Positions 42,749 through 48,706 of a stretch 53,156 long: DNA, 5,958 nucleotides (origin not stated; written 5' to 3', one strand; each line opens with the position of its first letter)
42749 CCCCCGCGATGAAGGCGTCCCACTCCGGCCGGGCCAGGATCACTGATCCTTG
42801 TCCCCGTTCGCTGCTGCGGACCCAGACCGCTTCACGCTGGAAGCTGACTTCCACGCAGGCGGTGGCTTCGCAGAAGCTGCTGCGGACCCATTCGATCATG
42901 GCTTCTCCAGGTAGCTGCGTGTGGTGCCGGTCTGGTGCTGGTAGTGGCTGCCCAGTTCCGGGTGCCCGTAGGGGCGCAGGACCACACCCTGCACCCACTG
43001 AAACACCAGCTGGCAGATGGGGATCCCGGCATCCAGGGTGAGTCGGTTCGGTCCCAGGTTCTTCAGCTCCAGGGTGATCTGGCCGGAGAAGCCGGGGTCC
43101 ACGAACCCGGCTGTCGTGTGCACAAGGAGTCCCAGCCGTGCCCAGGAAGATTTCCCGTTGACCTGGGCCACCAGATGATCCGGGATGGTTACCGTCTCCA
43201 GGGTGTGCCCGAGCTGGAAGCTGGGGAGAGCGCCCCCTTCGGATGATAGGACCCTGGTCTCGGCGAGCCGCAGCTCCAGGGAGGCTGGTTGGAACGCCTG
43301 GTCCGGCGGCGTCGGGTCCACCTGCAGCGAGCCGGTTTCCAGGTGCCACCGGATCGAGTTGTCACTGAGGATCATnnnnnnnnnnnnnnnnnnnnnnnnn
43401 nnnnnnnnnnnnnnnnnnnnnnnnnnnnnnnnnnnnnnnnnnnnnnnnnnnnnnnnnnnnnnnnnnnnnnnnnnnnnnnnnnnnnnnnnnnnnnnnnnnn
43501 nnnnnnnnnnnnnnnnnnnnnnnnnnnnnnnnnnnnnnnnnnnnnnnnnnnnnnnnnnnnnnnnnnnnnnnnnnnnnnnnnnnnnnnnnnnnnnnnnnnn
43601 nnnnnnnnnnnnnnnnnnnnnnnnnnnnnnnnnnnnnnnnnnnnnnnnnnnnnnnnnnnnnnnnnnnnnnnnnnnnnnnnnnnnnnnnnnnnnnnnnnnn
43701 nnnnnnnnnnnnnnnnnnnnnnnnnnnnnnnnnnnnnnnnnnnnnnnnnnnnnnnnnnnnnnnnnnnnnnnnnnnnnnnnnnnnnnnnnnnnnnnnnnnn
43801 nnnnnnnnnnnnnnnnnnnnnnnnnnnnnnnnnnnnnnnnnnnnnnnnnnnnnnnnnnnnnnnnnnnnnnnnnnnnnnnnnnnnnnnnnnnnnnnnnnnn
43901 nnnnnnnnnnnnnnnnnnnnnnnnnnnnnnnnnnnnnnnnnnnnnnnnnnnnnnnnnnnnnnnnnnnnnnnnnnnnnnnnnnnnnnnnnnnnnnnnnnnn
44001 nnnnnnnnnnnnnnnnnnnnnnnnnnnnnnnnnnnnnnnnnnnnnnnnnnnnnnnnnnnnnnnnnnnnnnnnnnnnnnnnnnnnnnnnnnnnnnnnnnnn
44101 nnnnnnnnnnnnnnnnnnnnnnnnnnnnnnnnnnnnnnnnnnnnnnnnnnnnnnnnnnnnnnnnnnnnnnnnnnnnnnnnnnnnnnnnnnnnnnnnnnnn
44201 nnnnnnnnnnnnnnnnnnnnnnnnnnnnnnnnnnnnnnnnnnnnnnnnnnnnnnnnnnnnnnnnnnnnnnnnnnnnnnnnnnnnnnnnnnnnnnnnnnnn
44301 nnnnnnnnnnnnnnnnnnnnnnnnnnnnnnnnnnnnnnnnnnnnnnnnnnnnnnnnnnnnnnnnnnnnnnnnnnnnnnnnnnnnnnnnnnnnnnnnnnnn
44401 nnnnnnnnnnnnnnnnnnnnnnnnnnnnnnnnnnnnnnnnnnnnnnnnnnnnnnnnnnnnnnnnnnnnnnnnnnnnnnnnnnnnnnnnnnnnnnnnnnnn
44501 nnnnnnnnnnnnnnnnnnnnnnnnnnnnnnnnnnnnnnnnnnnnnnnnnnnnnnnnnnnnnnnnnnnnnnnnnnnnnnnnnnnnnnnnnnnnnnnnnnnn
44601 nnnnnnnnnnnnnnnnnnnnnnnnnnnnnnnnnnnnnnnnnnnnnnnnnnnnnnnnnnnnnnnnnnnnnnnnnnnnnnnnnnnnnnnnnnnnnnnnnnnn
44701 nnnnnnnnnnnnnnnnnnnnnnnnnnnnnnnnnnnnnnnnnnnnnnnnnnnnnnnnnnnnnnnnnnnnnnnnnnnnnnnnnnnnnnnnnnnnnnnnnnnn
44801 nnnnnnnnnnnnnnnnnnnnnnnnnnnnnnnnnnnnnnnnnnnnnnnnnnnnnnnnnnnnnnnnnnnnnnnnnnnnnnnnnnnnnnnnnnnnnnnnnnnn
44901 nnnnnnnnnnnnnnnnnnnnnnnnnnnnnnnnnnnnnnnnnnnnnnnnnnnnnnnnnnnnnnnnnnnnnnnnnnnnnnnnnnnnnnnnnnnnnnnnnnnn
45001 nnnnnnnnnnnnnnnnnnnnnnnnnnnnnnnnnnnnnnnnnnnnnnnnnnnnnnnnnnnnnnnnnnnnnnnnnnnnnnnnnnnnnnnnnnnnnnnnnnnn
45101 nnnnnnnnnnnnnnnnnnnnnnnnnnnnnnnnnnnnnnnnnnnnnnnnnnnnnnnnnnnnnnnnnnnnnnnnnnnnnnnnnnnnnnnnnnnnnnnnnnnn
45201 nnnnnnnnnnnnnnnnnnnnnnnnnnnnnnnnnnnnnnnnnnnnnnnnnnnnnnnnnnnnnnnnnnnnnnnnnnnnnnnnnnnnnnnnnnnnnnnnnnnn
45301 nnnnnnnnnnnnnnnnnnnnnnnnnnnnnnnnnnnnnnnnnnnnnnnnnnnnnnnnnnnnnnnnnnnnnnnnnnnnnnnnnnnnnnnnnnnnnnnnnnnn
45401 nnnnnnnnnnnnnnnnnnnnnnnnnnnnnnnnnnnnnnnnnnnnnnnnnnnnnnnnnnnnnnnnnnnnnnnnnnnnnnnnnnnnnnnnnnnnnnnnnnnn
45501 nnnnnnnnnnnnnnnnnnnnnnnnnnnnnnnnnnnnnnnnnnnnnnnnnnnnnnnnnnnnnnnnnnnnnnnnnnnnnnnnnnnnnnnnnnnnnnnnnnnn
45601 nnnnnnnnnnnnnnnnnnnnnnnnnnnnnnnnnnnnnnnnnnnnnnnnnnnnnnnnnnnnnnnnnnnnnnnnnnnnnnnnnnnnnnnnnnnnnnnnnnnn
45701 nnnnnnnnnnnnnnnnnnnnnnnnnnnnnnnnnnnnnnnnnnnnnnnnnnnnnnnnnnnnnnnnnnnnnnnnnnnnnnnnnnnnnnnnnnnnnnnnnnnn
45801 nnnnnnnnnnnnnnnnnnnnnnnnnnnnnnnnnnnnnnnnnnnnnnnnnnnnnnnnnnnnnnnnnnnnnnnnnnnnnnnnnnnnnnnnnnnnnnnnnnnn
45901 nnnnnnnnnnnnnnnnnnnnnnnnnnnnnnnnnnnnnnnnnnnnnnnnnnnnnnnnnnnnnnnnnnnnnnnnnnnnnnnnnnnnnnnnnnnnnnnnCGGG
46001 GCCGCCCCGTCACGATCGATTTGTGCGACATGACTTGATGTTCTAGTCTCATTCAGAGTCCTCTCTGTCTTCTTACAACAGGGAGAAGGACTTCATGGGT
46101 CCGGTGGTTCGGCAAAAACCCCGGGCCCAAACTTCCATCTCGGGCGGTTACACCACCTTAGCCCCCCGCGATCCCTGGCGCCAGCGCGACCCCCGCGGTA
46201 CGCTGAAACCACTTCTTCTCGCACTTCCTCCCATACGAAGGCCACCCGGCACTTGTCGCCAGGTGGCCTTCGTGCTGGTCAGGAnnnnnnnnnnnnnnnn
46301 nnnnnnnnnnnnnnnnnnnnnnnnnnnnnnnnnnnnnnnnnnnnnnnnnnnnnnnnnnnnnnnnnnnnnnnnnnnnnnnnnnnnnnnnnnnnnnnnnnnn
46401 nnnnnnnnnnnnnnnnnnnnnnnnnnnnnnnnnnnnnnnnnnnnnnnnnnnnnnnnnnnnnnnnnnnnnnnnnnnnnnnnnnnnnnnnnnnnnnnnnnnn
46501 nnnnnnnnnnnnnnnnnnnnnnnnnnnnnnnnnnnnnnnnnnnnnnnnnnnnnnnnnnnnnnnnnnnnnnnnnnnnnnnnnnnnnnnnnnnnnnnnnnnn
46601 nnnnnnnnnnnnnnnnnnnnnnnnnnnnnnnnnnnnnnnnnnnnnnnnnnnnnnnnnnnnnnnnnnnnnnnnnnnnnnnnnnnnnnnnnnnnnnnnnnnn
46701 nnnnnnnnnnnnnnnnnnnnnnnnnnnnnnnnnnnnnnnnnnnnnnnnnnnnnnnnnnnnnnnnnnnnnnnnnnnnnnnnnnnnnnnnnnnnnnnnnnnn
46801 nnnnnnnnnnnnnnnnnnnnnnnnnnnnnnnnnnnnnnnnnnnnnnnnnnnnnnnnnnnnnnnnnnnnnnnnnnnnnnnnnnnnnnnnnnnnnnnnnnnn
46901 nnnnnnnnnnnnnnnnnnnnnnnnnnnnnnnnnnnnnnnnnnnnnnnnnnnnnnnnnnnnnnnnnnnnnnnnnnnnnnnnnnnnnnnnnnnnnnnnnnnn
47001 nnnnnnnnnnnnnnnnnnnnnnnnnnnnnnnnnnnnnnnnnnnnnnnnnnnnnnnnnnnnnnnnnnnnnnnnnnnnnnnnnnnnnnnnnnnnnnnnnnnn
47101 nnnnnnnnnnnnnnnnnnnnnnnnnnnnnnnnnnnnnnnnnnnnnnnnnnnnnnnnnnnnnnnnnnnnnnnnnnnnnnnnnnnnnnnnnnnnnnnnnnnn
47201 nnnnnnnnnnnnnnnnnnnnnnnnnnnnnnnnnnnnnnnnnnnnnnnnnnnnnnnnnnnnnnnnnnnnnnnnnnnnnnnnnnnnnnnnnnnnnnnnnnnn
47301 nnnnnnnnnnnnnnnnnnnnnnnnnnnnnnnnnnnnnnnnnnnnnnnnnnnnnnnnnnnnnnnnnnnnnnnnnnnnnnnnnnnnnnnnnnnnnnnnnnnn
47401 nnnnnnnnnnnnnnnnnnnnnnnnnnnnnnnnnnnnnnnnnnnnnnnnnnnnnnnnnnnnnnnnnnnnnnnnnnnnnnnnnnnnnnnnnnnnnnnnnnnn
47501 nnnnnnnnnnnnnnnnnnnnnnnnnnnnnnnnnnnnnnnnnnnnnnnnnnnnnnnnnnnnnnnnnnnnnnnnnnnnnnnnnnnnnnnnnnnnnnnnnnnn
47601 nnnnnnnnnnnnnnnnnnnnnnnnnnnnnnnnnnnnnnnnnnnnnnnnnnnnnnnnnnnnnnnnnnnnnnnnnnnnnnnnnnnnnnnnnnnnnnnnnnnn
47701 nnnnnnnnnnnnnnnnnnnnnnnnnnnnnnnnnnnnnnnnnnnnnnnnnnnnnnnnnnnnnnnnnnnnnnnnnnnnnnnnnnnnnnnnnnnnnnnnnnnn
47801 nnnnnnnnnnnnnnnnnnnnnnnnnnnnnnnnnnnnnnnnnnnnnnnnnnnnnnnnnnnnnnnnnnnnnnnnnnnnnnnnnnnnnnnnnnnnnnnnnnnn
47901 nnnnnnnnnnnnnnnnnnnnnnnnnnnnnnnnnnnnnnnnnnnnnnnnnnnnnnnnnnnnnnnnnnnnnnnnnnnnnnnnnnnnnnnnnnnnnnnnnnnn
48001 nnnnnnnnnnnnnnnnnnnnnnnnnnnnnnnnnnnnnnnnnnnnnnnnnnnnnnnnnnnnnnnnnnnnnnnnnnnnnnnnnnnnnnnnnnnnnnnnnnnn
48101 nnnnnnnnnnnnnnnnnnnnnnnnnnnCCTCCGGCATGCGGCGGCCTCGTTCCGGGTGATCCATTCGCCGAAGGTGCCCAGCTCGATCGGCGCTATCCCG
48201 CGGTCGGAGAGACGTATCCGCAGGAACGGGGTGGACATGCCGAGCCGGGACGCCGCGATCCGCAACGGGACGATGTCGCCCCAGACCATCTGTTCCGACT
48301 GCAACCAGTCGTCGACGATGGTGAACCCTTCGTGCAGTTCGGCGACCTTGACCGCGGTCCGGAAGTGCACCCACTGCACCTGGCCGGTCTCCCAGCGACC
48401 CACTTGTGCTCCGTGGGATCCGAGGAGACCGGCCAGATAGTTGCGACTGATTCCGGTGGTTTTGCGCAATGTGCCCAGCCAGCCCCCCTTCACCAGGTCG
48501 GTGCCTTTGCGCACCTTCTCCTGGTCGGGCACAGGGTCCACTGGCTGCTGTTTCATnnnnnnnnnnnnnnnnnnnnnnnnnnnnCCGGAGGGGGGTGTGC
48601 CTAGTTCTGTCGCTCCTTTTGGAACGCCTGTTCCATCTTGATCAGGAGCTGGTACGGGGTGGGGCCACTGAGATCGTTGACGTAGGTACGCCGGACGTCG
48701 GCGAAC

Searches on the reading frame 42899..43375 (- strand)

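Call 27: search_protein_families(library=pfam, proteins=[window:42899-43375:-], max_evalue=0.001)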
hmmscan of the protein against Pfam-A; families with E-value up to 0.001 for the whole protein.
window:42899-43375:- (159 aa): 4 families
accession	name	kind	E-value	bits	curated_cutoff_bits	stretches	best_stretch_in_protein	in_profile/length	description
PF22769.1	DCD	-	3.1e-32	112.2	27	1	52-126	77-151/153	dCTP deaminase-like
PF00692.24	dUTPase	-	3.6e-08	33.7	22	1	58-128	36-104/129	dUTPase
PF06559.16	DCD_N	-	1.3e-05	25.5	21.4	0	2-40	4-42/164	2'-deoxycytidine 5'-triphosphate deaminase (DCD) N-terminal domain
PF22569.1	DCD_C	-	0.00024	21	22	1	59-149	91-185/192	2'-deoxycytidine 5'-triphosphate deaminase (DCD), C-terminal domain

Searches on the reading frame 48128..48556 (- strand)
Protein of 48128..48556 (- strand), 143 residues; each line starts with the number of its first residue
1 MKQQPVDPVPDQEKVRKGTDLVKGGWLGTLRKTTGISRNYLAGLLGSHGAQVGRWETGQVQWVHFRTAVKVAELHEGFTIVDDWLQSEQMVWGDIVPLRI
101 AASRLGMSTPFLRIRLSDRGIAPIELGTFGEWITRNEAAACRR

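Call 27: search_protein_families(library=pfam, proteins=[window:48128-48556:-], max_evalue=0.001)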
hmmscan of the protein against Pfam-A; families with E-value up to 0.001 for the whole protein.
window:48128-48556:- (143 aa): 1 family
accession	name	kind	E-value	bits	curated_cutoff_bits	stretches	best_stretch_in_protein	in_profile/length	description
PF13560.12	HTH_31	-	0.00024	21.8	27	1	27-74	6-53/64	Helix-turn-helix domain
